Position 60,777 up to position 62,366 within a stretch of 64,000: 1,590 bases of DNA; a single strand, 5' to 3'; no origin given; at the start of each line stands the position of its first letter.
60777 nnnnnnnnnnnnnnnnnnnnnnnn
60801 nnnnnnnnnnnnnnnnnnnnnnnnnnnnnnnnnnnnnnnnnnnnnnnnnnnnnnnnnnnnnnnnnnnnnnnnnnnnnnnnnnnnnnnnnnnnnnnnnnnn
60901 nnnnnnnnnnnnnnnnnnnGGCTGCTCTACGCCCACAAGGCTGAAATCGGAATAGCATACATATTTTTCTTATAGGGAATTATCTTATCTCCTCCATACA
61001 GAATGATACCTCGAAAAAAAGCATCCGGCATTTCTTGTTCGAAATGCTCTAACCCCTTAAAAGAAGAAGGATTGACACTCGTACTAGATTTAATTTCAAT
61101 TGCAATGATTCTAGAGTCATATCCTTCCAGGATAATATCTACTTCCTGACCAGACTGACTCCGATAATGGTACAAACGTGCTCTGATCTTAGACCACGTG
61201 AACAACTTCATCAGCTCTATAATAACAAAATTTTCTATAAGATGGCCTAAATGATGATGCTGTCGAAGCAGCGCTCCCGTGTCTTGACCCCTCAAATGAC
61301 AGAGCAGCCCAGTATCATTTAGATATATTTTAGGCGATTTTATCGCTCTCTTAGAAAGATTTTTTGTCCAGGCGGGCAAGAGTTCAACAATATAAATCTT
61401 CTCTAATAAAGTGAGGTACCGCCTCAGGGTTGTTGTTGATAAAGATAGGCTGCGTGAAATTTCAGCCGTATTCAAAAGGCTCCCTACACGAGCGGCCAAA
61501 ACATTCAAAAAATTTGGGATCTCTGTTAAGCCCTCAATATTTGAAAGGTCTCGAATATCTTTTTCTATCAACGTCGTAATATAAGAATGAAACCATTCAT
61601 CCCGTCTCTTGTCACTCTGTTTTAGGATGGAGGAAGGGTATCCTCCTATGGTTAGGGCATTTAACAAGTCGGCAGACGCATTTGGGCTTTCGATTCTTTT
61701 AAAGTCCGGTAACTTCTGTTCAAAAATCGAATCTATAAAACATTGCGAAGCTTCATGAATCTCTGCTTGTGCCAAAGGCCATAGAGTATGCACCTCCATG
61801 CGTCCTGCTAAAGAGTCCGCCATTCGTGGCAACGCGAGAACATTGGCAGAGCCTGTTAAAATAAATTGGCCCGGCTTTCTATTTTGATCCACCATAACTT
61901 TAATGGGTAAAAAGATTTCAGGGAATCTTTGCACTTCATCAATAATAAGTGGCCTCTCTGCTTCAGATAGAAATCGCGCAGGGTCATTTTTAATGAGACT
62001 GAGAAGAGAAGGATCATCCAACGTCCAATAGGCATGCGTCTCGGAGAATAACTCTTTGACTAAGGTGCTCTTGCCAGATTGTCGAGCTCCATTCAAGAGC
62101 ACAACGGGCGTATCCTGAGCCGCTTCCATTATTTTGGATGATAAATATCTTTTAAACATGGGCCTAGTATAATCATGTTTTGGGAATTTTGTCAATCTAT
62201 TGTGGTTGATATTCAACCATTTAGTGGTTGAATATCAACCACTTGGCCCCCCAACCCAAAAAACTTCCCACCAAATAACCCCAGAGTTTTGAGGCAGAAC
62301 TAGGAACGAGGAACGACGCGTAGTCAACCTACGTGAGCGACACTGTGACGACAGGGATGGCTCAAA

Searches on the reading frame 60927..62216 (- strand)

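Call 20: search_protein_families(library=ncbifam, proteins=[window:60927-62216:-])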
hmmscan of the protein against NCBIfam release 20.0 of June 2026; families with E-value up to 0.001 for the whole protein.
window:60927-62216:- (429 aa): 0 families

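Call 87: search_protein_families(library=pfam, proteins=[window:60927-62216:-], max_evalue=0.00001)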
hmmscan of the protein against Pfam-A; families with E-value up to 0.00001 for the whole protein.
window:60927-62216:- (429 aa): 2 families
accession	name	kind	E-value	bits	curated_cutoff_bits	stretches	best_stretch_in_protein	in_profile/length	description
PF13635.12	DUF4143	-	2e-48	164.6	28.1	1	218-378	1-160/160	Domain of unknown function (DUF4143)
PF13173.12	AAA_14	-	3.3e-26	92.2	27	1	36-153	2-128/129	AAA domain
